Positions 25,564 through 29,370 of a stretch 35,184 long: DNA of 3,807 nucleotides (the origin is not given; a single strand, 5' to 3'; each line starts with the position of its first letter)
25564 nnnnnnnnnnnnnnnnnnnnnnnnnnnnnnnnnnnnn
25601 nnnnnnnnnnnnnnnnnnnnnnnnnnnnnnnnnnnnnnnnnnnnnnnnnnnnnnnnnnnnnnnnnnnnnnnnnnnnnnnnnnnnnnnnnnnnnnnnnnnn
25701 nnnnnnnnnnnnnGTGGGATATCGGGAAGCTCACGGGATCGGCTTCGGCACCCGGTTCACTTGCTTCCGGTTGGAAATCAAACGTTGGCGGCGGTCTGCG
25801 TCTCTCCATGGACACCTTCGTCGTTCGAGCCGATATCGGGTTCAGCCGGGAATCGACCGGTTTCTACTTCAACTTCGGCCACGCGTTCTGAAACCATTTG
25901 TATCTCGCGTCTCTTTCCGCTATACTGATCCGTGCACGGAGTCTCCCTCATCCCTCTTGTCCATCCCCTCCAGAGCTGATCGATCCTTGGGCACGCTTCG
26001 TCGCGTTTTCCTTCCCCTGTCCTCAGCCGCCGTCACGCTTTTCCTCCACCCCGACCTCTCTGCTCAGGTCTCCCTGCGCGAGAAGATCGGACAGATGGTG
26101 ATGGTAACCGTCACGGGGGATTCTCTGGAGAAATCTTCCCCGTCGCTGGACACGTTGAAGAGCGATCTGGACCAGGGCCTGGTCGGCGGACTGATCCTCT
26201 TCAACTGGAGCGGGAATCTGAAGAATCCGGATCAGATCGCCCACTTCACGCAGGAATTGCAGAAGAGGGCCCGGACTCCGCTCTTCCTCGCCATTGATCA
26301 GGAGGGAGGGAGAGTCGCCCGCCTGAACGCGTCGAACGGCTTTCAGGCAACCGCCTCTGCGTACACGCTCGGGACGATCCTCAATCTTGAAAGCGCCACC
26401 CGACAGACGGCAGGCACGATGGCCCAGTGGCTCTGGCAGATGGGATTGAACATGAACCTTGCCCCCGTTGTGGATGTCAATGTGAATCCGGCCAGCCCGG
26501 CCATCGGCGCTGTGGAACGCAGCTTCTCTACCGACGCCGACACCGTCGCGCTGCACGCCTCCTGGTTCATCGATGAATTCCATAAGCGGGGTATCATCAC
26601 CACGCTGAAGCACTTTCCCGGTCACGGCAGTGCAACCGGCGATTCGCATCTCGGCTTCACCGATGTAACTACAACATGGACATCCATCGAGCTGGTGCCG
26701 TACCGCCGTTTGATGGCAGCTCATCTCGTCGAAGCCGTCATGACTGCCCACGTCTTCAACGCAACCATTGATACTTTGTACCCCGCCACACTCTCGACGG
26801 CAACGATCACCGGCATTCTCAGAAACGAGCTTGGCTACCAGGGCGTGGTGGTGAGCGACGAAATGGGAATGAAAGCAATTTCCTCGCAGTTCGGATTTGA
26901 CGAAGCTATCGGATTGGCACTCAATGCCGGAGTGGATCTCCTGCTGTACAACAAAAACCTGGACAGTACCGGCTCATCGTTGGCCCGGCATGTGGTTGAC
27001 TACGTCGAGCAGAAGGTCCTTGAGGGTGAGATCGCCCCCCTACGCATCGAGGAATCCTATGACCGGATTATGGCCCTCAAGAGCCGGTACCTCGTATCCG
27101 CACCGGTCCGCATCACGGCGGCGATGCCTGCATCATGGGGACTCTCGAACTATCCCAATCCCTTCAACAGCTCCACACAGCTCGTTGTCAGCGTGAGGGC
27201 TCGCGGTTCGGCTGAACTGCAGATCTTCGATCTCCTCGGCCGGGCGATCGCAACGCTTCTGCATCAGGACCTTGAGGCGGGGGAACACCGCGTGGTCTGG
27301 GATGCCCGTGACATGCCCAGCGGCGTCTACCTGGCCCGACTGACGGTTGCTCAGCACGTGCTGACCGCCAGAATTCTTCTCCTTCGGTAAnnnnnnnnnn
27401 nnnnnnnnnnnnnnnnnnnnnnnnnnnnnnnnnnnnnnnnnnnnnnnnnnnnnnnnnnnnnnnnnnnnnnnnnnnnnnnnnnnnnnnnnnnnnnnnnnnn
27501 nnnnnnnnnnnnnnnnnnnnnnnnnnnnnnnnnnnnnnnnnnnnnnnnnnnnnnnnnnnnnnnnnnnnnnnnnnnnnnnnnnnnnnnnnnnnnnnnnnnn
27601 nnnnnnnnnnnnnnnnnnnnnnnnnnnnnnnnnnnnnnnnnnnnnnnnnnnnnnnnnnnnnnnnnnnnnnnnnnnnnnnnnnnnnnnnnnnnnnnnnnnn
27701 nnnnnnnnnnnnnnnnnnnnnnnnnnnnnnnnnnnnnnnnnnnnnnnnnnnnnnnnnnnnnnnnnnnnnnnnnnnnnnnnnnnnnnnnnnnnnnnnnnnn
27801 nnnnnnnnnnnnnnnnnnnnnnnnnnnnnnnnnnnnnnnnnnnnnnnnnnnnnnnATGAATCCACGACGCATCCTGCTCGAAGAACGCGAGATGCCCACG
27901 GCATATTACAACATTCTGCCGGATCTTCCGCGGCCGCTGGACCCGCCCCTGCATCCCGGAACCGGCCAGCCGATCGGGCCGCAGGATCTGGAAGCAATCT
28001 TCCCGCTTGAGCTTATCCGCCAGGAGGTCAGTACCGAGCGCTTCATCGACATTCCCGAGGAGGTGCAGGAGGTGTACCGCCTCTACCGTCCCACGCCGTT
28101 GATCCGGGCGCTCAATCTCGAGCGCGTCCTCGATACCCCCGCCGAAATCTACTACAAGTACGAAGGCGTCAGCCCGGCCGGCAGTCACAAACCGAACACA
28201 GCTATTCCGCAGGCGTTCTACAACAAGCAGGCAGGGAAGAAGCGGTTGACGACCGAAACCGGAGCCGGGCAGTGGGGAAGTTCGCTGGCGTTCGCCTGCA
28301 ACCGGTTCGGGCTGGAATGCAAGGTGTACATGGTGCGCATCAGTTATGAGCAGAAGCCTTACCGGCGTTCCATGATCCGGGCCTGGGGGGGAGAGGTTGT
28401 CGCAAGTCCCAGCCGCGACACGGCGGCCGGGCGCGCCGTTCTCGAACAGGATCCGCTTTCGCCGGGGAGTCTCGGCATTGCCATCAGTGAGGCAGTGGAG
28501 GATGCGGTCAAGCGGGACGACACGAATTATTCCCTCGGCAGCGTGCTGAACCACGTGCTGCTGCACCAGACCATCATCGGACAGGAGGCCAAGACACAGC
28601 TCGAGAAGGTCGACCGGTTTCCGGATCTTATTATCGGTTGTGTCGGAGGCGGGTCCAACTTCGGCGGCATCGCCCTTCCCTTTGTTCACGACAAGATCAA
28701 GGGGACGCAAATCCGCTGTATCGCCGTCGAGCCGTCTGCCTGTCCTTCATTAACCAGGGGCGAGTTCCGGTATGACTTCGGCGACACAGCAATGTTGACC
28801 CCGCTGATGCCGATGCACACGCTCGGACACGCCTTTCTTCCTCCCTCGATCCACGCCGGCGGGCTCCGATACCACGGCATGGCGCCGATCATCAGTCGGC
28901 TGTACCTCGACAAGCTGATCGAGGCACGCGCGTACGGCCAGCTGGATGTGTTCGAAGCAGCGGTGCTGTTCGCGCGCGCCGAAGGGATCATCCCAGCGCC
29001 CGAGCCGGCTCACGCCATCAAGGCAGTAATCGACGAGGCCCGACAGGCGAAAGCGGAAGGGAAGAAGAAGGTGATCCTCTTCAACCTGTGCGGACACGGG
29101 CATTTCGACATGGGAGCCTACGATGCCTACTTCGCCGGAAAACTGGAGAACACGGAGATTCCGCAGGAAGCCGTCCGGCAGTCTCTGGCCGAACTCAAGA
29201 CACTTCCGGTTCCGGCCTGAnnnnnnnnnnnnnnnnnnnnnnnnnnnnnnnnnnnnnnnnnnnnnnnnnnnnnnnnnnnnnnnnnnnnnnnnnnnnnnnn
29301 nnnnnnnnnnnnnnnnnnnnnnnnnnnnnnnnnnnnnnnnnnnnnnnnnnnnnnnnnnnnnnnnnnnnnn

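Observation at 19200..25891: Translationally coupled operon: SDR epimerase, lipid kinase, ThiL-like enzyme, UbiA prenyltransferase and EEP-Omp85 fusion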

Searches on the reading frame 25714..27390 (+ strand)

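Call 3: search_protein_families(library=pfam, proteins=[window:25714-27390:+], max_evalue=0.01)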
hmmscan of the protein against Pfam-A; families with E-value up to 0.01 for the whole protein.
window:25714-27390:+ (558 aa): 2 families
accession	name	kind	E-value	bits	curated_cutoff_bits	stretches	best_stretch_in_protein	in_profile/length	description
PF00933.27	Glyco_hydro_3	-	3.4e-67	227.6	27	1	121-454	2-315/316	Glycosyl hydrolase family 3 N terminal domain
PF18962.6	Por_Secre_tail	-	3e-06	27.9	27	1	480-551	2-70/75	Secretion system C-terminal sorting domain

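Call 4: search_protein_families(library=ncbifam, proteins=[window:25714-27390:+], max_evalue=0.01)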
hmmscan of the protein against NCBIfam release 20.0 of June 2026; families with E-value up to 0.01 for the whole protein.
window:25714-27390:+ (558 aa): 11 families
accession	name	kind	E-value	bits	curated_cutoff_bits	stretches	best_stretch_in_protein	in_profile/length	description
NF003740.0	PRK05337.1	equivalog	1.3e-58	198.8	207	1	128-428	4-296/340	beta-N-acetylhexosaminidase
NF052329.1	XyloArabinsidase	equivalog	7.6e-16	57.3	1050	1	229-413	126-308/750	beta-xylosidase/alpha-l-arabinosidase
NF011678.0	PRK15098.1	equivalog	2.9e-14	52.4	666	1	114-414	40-322/765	beta-glucosidase BglX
NF052323.1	T9SSA_dep_M6i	equivalog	9e-09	33.8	600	1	479-548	960-1029/1043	T9SS-dependent M6-like inactivated metalloprotease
TIGR04183.1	Por_Secre_tail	domain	2e-08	34.1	23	1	480-555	2-70/72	T9SS type A sorting domain-containing protein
NF052330.1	BetGlucosiCelf0468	equivalog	1.1e-07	30.5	1300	1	238-390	81-230/817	beta-d-glucosidase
NF041579.1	betaxyl_Flavo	equivalog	1.2e-07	30.3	1350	1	244-418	115-297/716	beta-xylosidase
NF052331.1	Bet13-16Glucosase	equivalog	1.3e-05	23.6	1330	1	114-456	18-330/750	exo-beta-d-1,3/1,6-glucosidase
NF038113.1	T9SSA_dep_M36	equivalog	7.9e-05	21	885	1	478-555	794-867/869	T9SS-dependent M36 family metallopeptidase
NF033707.1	T9SS_sortase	equivalog_domain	0.00016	19.5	420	1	477-546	999-1078/1095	type IX secretion system sortase PorU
NF041610.1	alph_arabinopyran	equivalog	0.0029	15.9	1300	1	236-382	83-222/738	exo-alpha-(1->6)-L-arabinopyranosidase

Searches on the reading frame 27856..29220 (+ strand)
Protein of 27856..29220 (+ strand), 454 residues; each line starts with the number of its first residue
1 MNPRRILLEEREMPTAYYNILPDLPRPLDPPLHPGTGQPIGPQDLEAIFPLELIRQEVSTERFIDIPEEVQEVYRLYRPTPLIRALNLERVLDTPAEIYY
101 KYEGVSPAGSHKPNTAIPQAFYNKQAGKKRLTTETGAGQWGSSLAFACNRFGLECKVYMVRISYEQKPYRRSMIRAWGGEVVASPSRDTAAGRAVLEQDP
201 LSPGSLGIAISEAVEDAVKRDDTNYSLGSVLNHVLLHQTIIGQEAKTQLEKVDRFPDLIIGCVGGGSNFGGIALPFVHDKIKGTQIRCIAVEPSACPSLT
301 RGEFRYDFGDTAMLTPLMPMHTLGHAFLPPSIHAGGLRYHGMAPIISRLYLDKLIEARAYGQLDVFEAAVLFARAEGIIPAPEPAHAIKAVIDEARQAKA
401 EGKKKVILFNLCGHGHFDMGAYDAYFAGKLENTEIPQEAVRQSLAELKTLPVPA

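Call 23: search_protein_families(library=pfam, proteins=[window:27856-29220:+], max_evalue=0.001)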
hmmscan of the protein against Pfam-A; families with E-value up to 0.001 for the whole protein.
window:27856-29220:+ (454 aa): 1 family
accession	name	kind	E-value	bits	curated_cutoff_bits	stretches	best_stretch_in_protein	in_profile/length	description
PF00291.31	PALP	-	1.8e-40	139.6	35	1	76-413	4-295/295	Pyridoxal-phosphate dependent enzyme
